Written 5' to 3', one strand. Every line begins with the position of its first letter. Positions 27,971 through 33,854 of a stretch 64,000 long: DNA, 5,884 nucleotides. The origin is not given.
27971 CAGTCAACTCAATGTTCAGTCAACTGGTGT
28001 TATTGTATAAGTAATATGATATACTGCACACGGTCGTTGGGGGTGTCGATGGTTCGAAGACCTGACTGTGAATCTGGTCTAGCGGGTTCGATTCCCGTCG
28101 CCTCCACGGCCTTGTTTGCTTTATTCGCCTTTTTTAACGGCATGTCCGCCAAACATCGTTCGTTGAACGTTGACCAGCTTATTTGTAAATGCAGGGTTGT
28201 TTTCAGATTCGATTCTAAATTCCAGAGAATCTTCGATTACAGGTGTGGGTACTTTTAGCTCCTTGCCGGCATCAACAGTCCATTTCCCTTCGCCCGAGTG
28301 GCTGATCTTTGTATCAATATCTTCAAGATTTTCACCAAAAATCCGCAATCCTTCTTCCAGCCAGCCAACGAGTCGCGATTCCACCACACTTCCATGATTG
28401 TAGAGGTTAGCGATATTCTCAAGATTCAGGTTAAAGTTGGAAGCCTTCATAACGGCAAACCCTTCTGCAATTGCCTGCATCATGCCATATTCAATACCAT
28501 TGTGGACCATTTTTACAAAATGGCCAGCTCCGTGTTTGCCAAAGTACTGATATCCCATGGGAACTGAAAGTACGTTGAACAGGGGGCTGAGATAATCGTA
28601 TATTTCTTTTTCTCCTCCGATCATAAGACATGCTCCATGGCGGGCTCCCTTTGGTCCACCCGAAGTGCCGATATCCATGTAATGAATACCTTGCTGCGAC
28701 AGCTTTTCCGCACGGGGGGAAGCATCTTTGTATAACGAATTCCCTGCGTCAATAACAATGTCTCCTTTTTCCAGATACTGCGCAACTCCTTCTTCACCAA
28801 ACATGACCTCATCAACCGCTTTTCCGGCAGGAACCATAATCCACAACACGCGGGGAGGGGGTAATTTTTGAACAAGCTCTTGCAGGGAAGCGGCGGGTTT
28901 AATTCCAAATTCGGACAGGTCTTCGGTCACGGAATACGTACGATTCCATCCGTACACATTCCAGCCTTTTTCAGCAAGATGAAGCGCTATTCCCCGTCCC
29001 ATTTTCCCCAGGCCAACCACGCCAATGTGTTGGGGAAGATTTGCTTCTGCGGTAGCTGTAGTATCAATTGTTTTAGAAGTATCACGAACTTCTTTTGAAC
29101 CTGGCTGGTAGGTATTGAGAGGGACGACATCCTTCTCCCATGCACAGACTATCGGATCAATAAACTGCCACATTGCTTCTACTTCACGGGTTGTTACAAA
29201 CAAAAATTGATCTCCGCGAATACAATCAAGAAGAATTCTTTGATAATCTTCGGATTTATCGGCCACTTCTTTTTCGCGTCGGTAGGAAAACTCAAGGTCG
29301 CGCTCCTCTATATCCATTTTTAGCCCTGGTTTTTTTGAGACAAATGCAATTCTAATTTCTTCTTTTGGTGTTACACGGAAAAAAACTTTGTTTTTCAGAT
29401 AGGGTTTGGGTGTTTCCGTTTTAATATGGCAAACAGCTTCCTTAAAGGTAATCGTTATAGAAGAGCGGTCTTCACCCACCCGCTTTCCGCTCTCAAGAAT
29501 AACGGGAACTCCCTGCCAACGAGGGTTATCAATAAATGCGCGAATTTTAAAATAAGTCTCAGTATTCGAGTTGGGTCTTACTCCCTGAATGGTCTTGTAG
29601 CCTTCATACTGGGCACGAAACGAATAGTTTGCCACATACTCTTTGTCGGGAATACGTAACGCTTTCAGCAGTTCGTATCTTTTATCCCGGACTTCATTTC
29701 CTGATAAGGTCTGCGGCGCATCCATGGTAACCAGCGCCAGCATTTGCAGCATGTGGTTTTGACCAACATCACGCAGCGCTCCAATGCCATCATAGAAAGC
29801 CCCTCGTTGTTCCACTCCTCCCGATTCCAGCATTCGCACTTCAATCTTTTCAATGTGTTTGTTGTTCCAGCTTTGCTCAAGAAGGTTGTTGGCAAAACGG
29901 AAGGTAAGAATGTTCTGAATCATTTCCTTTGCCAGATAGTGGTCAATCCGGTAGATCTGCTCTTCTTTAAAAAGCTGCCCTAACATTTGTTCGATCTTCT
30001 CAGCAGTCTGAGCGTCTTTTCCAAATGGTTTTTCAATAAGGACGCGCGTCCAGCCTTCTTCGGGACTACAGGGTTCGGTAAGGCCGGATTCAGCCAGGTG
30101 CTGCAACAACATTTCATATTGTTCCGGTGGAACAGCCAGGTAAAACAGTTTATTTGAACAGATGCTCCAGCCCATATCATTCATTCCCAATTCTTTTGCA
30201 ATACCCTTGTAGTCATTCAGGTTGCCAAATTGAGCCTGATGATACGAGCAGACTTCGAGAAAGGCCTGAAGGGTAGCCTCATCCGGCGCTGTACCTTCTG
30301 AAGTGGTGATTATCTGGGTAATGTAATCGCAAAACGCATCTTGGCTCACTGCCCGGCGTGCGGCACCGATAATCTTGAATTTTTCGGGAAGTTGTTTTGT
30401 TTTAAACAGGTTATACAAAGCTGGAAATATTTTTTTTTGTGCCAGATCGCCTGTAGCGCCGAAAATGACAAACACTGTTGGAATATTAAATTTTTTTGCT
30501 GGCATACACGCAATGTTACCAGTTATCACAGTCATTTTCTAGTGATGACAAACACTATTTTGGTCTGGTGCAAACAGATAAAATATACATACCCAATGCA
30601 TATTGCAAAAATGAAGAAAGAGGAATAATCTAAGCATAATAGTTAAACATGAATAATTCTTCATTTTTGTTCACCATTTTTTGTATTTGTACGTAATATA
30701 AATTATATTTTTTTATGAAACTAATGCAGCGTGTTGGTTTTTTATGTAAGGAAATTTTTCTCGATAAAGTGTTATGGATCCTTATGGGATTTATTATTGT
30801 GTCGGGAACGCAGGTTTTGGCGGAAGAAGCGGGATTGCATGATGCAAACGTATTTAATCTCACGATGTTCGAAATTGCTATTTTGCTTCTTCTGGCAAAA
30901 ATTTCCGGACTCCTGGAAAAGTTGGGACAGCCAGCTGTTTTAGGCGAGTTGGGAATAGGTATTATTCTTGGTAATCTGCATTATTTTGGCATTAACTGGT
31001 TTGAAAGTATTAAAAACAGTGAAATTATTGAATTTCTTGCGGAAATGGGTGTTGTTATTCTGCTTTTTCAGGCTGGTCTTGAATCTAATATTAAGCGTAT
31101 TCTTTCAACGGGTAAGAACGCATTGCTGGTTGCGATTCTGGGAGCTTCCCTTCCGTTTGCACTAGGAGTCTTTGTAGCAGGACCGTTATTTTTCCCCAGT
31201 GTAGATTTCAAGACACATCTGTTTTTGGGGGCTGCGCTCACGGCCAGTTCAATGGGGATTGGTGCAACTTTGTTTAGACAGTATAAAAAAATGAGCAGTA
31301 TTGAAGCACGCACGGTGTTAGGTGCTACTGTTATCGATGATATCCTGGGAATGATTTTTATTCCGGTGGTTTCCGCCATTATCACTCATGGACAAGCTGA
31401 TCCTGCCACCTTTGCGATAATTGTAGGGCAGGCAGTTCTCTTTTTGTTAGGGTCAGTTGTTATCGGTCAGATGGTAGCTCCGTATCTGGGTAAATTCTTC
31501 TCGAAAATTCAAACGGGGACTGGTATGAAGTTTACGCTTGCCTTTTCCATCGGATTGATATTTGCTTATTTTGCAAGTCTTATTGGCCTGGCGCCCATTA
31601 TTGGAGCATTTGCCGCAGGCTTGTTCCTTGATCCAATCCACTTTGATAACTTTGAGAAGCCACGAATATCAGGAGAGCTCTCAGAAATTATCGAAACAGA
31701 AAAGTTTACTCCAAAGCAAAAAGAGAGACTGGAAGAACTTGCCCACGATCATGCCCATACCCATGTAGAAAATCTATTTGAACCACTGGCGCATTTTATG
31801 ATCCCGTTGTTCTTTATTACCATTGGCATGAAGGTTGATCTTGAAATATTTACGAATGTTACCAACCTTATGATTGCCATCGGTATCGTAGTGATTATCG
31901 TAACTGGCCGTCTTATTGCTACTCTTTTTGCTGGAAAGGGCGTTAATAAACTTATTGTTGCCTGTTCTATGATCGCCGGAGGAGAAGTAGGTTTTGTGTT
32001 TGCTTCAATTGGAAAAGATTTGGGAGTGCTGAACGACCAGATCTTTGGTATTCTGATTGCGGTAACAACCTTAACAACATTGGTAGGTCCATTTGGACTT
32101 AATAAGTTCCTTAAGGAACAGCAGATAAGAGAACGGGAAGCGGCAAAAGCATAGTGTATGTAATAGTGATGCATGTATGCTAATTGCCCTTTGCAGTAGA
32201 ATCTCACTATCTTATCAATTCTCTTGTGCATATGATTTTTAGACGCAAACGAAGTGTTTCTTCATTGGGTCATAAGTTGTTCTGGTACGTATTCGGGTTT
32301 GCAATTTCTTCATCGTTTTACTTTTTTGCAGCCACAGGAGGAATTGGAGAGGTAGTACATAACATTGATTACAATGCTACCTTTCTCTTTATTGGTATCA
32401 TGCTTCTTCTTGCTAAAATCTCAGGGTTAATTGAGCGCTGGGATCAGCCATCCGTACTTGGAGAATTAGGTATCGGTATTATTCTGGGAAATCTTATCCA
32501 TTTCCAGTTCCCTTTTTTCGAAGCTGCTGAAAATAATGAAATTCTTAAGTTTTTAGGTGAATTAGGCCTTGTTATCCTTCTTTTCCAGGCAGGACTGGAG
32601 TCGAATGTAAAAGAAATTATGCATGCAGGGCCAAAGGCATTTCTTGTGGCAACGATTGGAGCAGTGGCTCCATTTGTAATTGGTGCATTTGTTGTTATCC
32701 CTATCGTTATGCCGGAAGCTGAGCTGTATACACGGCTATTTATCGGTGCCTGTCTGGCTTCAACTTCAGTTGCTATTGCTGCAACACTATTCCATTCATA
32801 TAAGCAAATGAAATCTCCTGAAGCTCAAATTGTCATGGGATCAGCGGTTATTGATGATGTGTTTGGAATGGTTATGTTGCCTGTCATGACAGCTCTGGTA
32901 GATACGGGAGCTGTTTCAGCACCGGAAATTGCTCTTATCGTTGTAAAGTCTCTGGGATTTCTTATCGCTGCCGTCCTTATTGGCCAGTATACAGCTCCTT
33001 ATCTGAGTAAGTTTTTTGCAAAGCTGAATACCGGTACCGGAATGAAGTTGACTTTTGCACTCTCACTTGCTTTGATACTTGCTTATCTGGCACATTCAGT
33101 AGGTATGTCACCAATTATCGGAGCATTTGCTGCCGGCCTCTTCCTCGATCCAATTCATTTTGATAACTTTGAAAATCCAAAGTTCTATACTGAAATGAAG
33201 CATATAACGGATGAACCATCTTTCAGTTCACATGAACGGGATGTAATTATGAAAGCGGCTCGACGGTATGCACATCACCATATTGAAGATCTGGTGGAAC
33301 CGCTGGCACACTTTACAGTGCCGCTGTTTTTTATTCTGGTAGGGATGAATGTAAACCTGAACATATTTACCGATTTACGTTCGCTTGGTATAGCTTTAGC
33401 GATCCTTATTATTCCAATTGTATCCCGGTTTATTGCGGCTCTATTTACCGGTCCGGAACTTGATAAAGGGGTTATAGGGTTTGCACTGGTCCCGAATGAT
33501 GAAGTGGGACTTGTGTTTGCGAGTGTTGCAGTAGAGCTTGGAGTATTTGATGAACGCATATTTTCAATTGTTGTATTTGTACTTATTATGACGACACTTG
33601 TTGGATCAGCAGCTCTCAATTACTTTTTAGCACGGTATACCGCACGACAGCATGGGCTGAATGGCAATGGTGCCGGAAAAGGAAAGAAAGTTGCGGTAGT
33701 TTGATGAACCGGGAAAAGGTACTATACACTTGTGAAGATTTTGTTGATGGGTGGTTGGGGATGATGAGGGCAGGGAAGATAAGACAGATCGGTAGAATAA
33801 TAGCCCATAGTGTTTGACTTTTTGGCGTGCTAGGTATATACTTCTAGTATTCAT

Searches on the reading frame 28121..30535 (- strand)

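Call 22: search_protein_families(library=pfam, proteins=[window:28121-30535:-], max_evalue=0.0001)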
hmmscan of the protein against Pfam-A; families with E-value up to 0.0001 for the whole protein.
window:28121-30535:- (804 aa): 6 families
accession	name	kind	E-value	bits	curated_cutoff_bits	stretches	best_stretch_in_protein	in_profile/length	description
PF02781.21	G6PD_C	-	2.9e-85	286.3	27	1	210-491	1-289/296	Glucose-6-phosphate dehydrogenase, C-terminal domain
PF00479.28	G6PD_N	-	1.2e-58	199.3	22.1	1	23-208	1-183/183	Glucose-6-phosphate dehydrogenase, NAD binding domain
PF03446.21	NAD_binding_2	-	2e-46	158.4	21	1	504-657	2-153/161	NAD binding domain of 6-phosphogluconate dehydrogenase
PF00393.24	6PGD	-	2.3e-19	70.3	27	1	671-780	1-116/290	6-phosphogluconate dehydrogenase, C-terminal domain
PF02826.25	2-Hacid_dh_C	-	1.8e-05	24.6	25.1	1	501-557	36-91/178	D-isomer specific 2-hydroxyacid dehydrogenase, NAD binding domain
PF03807.23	F420_oxidored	-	8e-05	23.6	21.6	0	504-557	2-59/94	NADP oxidoreductase coenzyme F420-dependent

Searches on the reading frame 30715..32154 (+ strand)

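Call 22: search_protein_families(library=pfam, proteins=[window:30715-32154:+], max_evalue=0.0001)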
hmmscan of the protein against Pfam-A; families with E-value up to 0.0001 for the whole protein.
window:30715-32154:+ (479 aa): 1 family
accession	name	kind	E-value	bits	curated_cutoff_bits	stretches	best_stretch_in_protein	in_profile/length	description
PF00999.27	Na_H_Exchanger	-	3.8e-53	181.1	26.2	1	57-466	3-373/375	Sodium/hydrogen exchanger, transmembrane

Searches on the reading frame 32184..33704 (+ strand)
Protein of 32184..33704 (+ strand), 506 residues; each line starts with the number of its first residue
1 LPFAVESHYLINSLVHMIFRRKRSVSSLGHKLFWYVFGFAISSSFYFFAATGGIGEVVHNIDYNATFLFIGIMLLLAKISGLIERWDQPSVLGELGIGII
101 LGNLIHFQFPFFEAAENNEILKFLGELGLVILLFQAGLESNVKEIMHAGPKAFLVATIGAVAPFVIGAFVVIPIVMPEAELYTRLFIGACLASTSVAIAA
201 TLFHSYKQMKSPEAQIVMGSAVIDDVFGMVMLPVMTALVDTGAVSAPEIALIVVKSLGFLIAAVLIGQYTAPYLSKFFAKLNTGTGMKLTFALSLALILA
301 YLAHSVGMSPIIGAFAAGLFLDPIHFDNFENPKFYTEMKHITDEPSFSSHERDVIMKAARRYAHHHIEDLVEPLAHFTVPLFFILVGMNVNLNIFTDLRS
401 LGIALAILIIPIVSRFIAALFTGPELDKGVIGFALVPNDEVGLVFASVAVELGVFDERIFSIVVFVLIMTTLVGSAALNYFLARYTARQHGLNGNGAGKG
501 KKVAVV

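Call 22: search_protein_families(library=pfam, proteins=[window:32184-33704:+], max_evalue=0.0001)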
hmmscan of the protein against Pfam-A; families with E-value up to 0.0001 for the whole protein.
window:32184-33704:+ (506 aa): 1 family
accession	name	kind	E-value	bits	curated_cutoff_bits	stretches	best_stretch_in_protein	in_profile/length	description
PF00999.27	Na_H_Exchanger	-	2e-50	172.2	26.2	2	74-322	4-243/375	Sodium/hydrogen exchanger, transmembrane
